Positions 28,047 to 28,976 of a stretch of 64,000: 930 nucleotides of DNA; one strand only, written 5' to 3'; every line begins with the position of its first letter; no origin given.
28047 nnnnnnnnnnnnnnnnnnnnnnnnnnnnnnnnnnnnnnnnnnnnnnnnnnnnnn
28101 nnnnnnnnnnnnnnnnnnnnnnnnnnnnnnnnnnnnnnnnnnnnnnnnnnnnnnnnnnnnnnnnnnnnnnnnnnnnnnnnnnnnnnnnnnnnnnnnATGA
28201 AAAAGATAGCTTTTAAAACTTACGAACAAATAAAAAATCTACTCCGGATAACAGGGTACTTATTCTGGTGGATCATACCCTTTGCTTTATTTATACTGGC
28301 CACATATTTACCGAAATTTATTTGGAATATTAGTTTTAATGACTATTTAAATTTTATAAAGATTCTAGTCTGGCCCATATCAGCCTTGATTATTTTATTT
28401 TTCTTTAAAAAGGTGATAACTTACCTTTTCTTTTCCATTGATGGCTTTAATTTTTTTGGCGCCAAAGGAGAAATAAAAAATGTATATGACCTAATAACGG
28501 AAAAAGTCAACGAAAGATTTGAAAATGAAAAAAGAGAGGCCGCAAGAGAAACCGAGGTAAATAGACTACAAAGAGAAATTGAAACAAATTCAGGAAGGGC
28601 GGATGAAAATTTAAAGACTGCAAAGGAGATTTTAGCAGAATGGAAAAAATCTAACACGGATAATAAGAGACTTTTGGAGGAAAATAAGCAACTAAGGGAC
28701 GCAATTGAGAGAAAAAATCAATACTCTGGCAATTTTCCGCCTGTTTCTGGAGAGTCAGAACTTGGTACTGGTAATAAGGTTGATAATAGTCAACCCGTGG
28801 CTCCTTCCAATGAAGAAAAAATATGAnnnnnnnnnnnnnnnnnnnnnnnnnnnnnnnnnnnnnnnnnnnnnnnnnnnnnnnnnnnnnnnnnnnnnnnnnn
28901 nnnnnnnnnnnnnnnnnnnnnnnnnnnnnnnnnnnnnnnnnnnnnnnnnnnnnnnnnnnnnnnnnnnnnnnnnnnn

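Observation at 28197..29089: Two unknown, translationally coupled ORFs embedded between mod and res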

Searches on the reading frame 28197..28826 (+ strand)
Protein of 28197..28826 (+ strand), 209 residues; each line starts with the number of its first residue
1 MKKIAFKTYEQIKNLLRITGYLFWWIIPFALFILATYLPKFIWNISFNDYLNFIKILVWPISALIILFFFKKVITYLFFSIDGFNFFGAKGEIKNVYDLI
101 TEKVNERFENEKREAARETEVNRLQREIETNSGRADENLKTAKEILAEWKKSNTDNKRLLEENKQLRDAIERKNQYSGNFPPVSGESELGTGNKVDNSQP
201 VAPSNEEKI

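Call 3: search_protein_families(library=pfam, proteins=[window:28197-28826:+], max_evalue=1)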
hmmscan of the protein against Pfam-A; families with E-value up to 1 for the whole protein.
window:28197-28826:+ (209 aa): 4 families
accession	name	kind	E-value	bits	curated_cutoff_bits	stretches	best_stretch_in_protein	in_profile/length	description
PF11577.13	NEMO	-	0.0049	17.3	23.2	1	157-175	9-27/68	NF-kappa-B essential modulator NEMO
PF14235.11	DUF4337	-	0.12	13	27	1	81-157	37-115/161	Domain of unknown function (DUF4337)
PF22491.1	DUF6988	-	0.21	11.8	27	1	114-157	42-83/167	Family of unknown function (DUF6988)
PF11208.13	DUF2992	-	0.73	10.5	23.8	0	86-172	28-124/132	Protein of unknown function (DUF2992)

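Call 4: search_protein_families(library=padloc, proteins=[window:28197-28826:+], max_evalue=1)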
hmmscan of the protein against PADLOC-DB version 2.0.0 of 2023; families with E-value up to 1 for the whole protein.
window:28197-28826:+ (209 aa): 1 family
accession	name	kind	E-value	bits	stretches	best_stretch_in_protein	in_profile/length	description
PDLC05034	PDC-S52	-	0.023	12.4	1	115-160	81-125/211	-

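Call 5: search_protein_families(library=ncbifam, proteins=[window:28197-28826:+], max_evalue=1)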
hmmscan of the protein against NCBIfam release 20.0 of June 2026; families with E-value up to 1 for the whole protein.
window:28197-28826:+ (209 aa): 7 families
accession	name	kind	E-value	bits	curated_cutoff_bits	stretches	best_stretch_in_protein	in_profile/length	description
NF047418.1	teichoic_AuxB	equivalog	0.0017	17.4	300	1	41-166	100-227/345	lipoteichoic acid stability factor AuxB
NF047368.1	collar_FlbB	equivalog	0.0059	16.4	110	1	63-168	5-106/193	periplasmic-type flagellar collar protein FlbB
TIGR01359.1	UMP_CMP_kin_fam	subfamily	0.11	12.5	207.6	1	79-165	81-163/185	UMP-CMP kinase family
TIGR01360.1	aden_kin_iso1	equivalog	0.17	11.5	284.1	1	114-157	114-156/188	adenylate kinase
TIGR03752.1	conj_TIGR03752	hypoth_equivalog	0.17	11.1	241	1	112-176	30-95/471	TIGR03752 family integrating conjugative element protein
NF010520.0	PRK13922.13-5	equivalog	0.45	9.8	343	1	131-171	46-86/263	rod shape-determining protein MreC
TIGR00414.1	serS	equivalog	0.88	8.5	301.65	0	93-207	7-122/418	serine--tRNA ligase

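Call 7: find_homologous_proteins(query=window:28197-28826:+, max_evalue=0.001)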
Query window:28197-28826:+ (209 aa): 44 proteins with E <= 0.001 among 238 candidates.
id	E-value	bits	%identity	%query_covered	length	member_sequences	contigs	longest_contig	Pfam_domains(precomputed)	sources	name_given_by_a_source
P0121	9.5e-133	458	100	100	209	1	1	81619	-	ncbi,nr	ncbi:MAG: hypothetical protein NUV53_00255 [Patescibacteria group bacterium]|nr:hypothetical protein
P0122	1.5e-103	363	77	100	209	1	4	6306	-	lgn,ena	-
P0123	4.7e-101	355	75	99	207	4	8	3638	-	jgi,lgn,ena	-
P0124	4.8e-100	351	76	99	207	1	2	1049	-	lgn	-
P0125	8.6e-100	351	75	99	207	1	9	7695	-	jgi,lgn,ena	-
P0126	6.3e-99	348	73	100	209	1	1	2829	-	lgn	-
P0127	3.2e-97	342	72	100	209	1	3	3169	-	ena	-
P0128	1.1e-96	341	73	99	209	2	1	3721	-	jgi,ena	-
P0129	7.3e-94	331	72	100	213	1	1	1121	-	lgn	-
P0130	1.3e-84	301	69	97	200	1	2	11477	-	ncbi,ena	-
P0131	2.0e-81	291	81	78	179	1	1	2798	-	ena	-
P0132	5.1e-81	289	64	99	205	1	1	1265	-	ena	-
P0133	3.4e-73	264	60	100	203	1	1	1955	-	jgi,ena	-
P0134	1.5e-71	258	59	97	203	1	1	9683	-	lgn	-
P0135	1.0e-60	223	56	93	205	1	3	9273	-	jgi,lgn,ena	-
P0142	9.5e-47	177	46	85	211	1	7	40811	-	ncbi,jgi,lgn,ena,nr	ncbi:MAG TPA: hypothetical protein PK367_02230 [Candidatus Paceibacterota bacterium]|nr:hypothetical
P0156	6.0e-39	152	41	96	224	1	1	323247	-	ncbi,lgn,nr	ncbi:MAG: hypothetical protein PHT88_01515 [Candidatus Moranbacteria bacterium]|nr:hypothetical prot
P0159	3.8e-35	140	39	96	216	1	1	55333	-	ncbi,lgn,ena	-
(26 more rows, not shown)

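Call 26: find_related_loci(query=A2, collection=metagenome_contigs, flank=7000)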
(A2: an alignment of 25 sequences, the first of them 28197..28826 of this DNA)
Query A2 (209 aa) in metagenome_contigs; peptide patterns used: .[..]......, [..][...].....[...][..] (x = any residue, [..] = any of these).
600 stretches matched a pattern (row limit reached: there are more); 12 encode a relative of the query (tblastn E <= 1e-3); 12 distinct loci.
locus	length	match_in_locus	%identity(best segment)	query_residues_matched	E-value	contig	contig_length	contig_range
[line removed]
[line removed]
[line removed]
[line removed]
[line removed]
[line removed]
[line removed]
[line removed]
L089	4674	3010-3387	37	46-171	5e-15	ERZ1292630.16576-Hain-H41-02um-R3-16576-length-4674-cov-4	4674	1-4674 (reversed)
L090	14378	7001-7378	37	46-171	5e-15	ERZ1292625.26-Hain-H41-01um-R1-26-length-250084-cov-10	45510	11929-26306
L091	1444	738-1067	42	23-147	4e-14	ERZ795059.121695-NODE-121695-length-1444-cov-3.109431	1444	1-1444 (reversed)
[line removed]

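Call 27: find_encoding_contigs(protein=P0142, flank=6000, max_places=3)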
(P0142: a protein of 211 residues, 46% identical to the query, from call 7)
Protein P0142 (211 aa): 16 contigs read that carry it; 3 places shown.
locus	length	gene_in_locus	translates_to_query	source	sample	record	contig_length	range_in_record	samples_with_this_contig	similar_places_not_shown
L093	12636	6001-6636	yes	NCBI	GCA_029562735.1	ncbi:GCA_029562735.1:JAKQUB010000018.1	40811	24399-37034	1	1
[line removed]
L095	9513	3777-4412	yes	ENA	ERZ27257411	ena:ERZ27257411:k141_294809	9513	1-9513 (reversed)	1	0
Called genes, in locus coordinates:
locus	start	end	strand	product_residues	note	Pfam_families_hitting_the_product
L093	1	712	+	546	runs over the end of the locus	PF00118:Cpn60_TCP1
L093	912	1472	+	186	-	PF04011:LemA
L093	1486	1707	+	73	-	PF18893:DUF5652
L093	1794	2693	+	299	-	PF01435:Peptidase_M48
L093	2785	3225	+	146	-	-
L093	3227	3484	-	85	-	-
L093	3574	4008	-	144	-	PF01451:LMWPc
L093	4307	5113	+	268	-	PF01555:N6_N4_Mtase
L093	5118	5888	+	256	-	PF22515:DUF6996, PF22518:DUF6997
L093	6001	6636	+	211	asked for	-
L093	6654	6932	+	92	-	-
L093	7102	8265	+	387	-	PF00270:DEAD, PF04851:ResIII (weak), PF00271:Helicase_C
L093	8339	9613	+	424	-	PF00070:Pyr_redox (faint), PF00890:FAD_binding_2, PF01134:GIDA (faint), PF01494:FAD_binding_3 (weak), PF03486:HI0933_like, PF12831:FAD_oxidored, PF07992:Pyr_redox_2 (weak), PF22780:HI0933_like_1st, +2 more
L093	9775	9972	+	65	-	-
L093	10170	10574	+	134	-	PF01047:MarR, PF12802:MarR_2, PF13463:HTH_27 (weak)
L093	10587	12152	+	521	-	PF25917:BSH_RND (faint), PF25973:BSH_CzcB (weak), PF25984:BSH_YknX (faint)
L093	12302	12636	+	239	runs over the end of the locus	PF00005:ABC_tran, PF02463:SMC_N (faint), PF13304:AAA_21 (faint)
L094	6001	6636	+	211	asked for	-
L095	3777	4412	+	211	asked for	-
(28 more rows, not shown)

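Call 28: find_encoding_contigs(protein=P0156, flank=6000, max_places=2)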
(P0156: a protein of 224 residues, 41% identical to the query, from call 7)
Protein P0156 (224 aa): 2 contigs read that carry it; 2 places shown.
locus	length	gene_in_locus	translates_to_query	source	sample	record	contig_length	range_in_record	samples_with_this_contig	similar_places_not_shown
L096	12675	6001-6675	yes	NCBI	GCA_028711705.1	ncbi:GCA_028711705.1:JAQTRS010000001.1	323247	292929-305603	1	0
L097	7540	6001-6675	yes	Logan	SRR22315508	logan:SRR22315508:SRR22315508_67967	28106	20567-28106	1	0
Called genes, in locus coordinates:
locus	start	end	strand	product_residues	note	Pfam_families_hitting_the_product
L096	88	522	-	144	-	PF13473:Cupredoxin_1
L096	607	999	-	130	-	-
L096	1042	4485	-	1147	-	PF28492:Beta_helix_4 (weak), PF02450:LCAT, PF24096:DUF7379 (weak)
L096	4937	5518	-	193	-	-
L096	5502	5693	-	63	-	-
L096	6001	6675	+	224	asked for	-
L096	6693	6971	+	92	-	-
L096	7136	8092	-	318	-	PF00106:adh_short (weak), PF01073:3Beta_HSD, PF01370:Epimerase, PF02719:Polysacc_synt_2, PF04321:RmlD_sub_bind, PF07993:NAD_binding_4, PF08659:KR (weak), PF16363:GDP_Man_Dehyd, +1 more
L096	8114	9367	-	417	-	PF00534:Glycos_transf_1, PF13692:Glyco_trans_1_4, PF13524:Glyco_trans_1_2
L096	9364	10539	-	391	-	PF13439:Glyco_transf_4, PF13579:Glyco_trans_4_4, PF00534:Glycos_transf_1, PF13692:Glyco_trans_1_4, PF13524:Glyco_trans_1_2 (weak)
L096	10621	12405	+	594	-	-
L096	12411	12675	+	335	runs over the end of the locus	-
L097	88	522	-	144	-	PF13473:Cupredoxin_1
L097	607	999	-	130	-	-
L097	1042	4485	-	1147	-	PF28492:Beta_helix_4 (weak), PF02450:LCAT, PF24096:DUF7379 (weak)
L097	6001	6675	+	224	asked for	-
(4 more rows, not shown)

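Call 29: find_encoding_contigs(protein=P0159, flank=6000, max_places=2)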
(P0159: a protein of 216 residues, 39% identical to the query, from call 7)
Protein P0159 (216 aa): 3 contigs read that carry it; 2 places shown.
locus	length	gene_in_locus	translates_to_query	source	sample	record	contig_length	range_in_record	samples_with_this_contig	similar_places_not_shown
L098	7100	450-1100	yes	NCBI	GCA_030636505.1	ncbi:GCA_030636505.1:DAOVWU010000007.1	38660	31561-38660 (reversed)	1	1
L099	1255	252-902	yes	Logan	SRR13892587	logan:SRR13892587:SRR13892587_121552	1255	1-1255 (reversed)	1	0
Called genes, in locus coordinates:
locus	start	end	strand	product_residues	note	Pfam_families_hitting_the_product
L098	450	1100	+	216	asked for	-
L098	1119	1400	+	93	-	-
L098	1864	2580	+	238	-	-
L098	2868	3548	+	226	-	-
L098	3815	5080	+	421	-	PF02844:GARS_N, PF01071:GARS_A, PF02222:ATP-grasp (weak), PF13535:ATP-grasp_4 (weak), PF02843:GARS_C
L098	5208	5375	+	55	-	-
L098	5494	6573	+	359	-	-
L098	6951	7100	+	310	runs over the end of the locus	PF00389:2-Hacid_dh, PF02826:2-Hacid_dh_C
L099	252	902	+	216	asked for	-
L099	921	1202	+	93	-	-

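Call 34: search_protein_families(library=pfam, proteins=[L093:5118-5888:+], max_evalue=0.05)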
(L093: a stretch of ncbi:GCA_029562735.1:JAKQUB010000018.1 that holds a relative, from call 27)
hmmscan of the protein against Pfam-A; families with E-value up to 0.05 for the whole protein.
L093:5118-5888:+ (256 aa): 2 families
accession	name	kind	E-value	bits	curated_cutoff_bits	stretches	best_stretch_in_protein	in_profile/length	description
PF22518.2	DUF6997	-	7.3e-50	169.9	27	1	84-251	3-174/175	Domain of unknown function (DUF6997)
PF22515.2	DUF6996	-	7.6e-22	77.6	27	1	5-81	2-71/71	Domain of unknown function (DUF6996)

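Call 47: search_protein_families(library=pfam, proteins=[L084:3937-6891:+, L084:3165-3935:+, L084:8018-8755:+, L084:8813-9895:+], max_evalue=0.01)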
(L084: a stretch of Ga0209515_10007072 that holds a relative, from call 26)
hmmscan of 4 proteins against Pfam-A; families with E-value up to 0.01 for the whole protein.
L084:3937-6891:+ (984 aa): 5 families
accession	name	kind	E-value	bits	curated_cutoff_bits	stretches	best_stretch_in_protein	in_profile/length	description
PF18766.7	SWI2_SNF2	-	3.4e-27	96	26.7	1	283-505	1-193/221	SWI2/SNF2 ATPase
PF04851.21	ResIII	-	8.3e-16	58.8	22.5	1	280-464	4-163/164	Type III restriction enzyme, res subunit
PF04313.20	HSDR_N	-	3.5e-14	53.6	25.1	1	9-209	3-195/198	Type I restriction enzyme R protein N terminus (HSDR_N)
PF00270.35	DEAD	-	3.4e-12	46.8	26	1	298-470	11-166/167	DEAD/DEAH box helicase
PF22679.2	T1R_D3-like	-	8.2e-10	39.8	27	1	505-690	13-156/158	Type I restriction enzyme subunit R domain 3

L084:3165-3935:+ (256 aa): 0 families

L084:8018-8755:+ (245 aa): 1 family
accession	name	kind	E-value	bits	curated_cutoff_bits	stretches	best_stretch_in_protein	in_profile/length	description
PF05066.19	HARE-HTH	-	1.7e-16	60.8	25.9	1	3-72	2-68/71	HB1, ASXL, restriction endonuclease HTH domain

L084:8813-9895:+ (360 aa): 4 families
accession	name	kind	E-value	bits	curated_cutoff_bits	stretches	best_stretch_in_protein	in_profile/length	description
PF09397.16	FtsK_gamma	-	6.7e-28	96.6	30.6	1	299-358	2-61/63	Ftsk gamma domain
PF01580.24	FtsK_SpoIIIE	-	1.1e-18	67.9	24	1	33-230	14-190/221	FtsK/SpoIIIE family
PF04157.22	EAP30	-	0.0012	19.1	26.8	1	255-346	124-215/219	EAP30/Vps36 family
PF10483.15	Elong_Iki1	-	0.0021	18.1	22.5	0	134-290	71-202/292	Elongator subunit Iki1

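Call 52: predict_structure(alignment_id=A2)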
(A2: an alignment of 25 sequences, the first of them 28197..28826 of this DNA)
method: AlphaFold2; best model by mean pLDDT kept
length: 209 residues; sequences in the alignment: 25
mean_pLDDT: 71.0   pTM: 0.31
mean pLDDT of the five models: 71.0, 68.6, 68.4, 68.2, 67.9
residues with pLDDT >= 90: 5; 70-90: 130; 50-70: 32; < 50: 42
segments of 3 or more residues with pLDDT < 50: 83-93, 179-209
pLDDT, mean of each block of 10 residues (from residue 1): 82 88 86 86 85 89 84 70 48 56 77 79 71 66 79 84 80 56 39 40 43
secondary structure, 60 per line:
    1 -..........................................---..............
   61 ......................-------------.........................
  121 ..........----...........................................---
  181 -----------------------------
elements in order: H2-43 H47-82 H96-130 H135-177

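Call 106: search_protein_families(library=phrogs, proteins=[window:28197-28826:+], max_evalue=0.01)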
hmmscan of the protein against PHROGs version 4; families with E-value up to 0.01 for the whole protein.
window:28197-28826:+ (209 aa): 0 families
